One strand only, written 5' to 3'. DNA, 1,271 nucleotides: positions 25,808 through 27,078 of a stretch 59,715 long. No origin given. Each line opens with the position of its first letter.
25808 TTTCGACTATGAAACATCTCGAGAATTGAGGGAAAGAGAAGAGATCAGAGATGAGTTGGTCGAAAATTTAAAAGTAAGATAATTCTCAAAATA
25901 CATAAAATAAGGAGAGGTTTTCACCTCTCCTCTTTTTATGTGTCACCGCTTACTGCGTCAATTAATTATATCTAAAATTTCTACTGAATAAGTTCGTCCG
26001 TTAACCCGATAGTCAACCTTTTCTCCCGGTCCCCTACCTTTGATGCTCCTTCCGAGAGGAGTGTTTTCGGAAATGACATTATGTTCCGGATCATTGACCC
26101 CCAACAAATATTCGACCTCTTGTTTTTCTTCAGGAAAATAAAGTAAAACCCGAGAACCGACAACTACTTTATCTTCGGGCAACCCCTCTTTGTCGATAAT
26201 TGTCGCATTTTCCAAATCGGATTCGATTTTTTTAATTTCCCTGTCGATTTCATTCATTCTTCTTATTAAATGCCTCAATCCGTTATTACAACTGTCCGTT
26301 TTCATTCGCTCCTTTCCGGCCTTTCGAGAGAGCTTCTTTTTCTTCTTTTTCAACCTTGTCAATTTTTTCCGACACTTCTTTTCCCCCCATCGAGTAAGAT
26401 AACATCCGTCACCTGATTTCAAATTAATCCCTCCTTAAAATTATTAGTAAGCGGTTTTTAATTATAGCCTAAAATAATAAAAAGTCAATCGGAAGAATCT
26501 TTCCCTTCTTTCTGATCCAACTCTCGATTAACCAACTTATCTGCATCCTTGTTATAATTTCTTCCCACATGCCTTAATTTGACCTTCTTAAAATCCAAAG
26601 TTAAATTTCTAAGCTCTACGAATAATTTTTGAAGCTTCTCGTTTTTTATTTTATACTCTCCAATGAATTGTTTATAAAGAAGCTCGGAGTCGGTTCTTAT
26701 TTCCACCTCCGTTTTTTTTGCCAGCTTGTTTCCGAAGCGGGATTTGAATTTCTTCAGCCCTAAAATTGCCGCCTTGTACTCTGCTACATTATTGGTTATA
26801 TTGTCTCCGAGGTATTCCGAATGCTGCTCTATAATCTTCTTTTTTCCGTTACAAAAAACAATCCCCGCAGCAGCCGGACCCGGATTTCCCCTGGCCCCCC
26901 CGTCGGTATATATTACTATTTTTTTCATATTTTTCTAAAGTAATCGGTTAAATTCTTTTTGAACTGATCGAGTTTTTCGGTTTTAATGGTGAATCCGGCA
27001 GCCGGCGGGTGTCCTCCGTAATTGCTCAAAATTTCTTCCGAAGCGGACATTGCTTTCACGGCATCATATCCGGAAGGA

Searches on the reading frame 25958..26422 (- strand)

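Call 36: search_protein_families(library=pfam, proteins=[window:25958-26422:-], max_evalue=0.0001)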
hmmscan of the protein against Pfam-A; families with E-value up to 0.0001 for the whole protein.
window:25958-26422:- (154 aa): 1 family
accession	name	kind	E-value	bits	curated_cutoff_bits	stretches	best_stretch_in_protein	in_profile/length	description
PF01272.25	GreA_GreB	-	2.9e-11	43.6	26.9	1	82-152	2-75/77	Transcription elongation factor, GreA/GreB, C-term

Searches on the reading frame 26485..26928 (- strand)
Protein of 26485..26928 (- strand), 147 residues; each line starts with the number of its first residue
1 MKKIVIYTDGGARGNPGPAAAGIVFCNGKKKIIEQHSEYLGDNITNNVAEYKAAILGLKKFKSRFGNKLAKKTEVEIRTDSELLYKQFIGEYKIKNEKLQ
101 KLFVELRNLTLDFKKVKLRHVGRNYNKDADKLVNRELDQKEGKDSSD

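Call 36: search_protein_families(library=pfam, proteins=[window:26485-26928:-], max_evalue=0.0001)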
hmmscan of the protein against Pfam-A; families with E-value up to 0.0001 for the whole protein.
window:26485-26928:- (147 aa): 2 families
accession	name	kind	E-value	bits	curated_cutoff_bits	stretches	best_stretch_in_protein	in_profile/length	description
PF13456.12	RVT_3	-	6.2e-16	58.9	21.6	1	8-135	2-122/123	Reverse transcriptase-like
PF00075.30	RNase_H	-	1.5e-14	54.8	25.8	1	2-136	2-139/141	RNase H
